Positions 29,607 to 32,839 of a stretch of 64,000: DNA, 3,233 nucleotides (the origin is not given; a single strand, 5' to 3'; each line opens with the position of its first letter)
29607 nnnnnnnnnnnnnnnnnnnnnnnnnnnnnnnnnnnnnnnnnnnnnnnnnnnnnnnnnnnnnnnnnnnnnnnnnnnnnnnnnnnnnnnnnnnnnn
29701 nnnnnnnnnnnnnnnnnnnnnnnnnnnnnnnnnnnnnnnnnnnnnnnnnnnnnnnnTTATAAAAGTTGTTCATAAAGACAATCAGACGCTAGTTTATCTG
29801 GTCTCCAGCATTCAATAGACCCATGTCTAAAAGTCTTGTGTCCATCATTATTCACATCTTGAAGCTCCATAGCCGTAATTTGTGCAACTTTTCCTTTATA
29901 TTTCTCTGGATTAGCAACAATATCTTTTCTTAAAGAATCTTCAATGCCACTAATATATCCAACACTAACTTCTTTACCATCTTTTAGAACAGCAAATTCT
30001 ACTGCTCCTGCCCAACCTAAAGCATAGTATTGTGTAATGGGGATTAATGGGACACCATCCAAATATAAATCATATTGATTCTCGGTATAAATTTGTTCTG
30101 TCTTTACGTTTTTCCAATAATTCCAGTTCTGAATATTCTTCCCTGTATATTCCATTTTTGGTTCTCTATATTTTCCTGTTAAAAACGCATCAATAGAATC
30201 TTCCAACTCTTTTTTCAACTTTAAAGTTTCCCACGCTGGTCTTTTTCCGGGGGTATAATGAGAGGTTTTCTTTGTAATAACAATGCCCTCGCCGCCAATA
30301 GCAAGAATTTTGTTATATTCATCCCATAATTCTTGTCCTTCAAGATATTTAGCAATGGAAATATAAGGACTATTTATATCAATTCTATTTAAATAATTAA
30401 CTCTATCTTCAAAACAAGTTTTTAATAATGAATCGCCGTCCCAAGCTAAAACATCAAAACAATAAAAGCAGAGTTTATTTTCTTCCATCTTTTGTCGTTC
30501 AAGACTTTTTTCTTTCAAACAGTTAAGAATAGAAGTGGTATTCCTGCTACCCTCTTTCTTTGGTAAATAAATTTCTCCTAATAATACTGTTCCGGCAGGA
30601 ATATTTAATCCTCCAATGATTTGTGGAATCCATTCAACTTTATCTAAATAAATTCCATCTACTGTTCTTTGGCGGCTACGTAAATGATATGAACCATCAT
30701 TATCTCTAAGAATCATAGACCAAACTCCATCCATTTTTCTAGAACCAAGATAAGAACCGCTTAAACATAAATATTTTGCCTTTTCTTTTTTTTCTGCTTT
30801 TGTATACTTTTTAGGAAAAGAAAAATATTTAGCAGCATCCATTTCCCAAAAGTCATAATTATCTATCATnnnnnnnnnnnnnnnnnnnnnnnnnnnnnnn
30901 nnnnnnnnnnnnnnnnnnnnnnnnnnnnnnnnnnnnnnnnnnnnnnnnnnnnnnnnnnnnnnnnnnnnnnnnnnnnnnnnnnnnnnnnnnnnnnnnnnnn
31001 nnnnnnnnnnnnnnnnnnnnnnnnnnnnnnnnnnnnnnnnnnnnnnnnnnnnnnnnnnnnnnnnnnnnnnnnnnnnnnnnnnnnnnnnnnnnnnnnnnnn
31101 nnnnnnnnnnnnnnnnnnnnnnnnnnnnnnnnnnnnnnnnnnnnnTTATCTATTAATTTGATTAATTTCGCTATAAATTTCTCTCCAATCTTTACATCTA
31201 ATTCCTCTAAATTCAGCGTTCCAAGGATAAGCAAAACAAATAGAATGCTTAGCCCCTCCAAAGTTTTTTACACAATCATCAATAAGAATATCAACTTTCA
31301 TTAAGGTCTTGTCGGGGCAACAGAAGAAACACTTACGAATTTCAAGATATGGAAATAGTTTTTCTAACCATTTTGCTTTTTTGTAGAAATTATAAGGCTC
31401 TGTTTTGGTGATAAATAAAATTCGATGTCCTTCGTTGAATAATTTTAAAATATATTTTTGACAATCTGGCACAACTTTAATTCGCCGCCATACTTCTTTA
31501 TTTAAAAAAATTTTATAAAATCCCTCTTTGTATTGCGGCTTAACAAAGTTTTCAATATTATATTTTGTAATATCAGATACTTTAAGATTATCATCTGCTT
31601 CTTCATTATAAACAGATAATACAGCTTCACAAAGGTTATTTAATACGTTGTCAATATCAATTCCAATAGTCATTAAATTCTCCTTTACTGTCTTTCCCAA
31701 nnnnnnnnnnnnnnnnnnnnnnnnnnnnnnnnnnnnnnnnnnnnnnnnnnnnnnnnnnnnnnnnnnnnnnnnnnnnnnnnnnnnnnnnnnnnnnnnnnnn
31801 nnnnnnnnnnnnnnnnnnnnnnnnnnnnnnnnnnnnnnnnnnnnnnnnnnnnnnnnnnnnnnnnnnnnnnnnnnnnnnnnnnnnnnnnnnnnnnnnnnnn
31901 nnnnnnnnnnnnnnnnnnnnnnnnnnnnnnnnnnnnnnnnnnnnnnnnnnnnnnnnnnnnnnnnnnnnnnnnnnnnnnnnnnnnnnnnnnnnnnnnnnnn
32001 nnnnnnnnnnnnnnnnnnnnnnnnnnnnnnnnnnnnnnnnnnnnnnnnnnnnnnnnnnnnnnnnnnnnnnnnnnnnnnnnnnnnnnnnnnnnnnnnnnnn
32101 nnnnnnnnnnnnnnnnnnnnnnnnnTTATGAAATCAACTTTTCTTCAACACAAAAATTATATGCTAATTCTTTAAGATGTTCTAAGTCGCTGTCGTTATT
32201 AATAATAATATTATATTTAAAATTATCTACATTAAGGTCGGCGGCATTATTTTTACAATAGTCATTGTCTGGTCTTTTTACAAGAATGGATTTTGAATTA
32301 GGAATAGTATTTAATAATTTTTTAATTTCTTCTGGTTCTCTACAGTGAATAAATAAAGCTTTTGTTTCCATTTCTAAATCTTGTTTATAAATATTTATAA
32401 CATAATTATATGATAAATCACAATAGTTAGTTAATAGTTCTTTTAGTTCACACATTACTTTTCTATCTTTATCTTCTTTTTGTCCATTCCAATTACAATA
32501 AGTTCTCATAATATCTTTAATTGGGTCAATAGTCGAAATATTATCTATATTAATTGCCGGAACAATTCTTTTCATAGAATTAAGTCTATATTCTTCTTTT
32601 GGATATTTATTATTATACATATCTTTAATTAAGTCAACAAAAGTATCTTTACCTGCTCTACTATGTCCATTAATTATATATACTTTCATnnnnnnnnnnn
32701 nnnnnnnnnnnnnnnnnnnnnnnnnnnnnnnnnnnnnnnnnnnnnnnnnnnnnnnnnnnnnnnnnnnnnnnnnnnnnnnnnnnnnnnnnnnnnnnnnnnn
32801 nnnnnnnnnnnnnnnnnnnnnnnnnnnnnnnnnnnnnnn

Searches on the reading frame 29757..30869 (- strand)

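Call 38: search_protein_families(library=pfam, proteins=[window:29757-30869:-], max_evalue=0.01)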
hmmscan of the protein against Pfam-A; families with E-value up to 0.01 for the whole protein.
window:29757-30869:- (370 aa): 1 family
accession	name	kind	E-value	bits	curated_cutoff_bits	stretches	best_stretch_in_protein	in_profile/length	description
PF01068.26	DNA_ligase_A_M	-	1.2e-17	64.8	26.2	1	44-219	26-204/204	ATP dependent DNA ligase domain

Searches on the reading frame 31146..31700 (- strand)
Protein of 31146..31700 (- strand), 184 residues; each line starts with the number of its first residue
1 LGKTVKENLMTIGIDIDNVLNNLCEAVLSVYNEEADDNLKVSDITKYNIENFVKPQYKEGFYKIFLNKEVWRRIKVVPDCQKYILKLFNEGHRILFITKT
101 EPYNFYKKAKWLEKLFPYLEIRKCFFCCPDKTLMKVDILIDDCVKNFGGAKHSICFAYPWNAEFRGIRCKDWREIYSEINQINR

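Call 38: search_protein_families(library=pfam, proteins=[window:31146-31700:-], max_evalue=0.01)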
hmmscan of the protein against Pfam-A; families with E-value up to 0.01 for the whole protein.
window:31146-31700:- (184 aa): 1 family
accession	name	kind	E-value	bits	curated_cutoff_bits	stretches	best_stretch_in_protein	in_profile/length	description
PF06941.18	NT5C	-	7.6e-28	98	24.8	1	10-179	2-174/180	5' nucleotidase, deoxy (Pyrimidine), cytosolic type C protein (NT5C)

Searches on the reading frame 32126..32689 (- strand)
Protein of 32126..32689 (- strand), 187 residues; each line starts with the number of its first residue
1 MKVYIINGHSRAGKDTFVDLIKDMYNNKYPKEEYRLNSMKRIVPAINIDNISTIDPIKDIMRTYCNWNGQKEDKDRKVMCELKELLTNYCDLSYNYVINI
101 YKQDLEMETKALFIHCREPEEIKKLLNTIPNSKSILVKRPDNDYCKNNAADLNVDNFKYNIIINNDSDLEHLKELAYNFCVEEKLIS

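Call 38: search_protein_families(library=pfam, proteins=[window:32126-32689:-], max_evalue=0.01)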
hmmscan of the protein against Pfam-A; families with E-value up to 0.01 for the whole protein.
window:32126-32689:- (187 aa): 1 family
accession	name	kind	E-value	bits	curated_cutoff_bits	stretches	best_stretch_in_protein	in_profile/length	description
PF21448.3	DNMK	-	3.7e-05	23.9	27.1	1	2-135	1-130/232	Deoxynucleotide monophosphate kinase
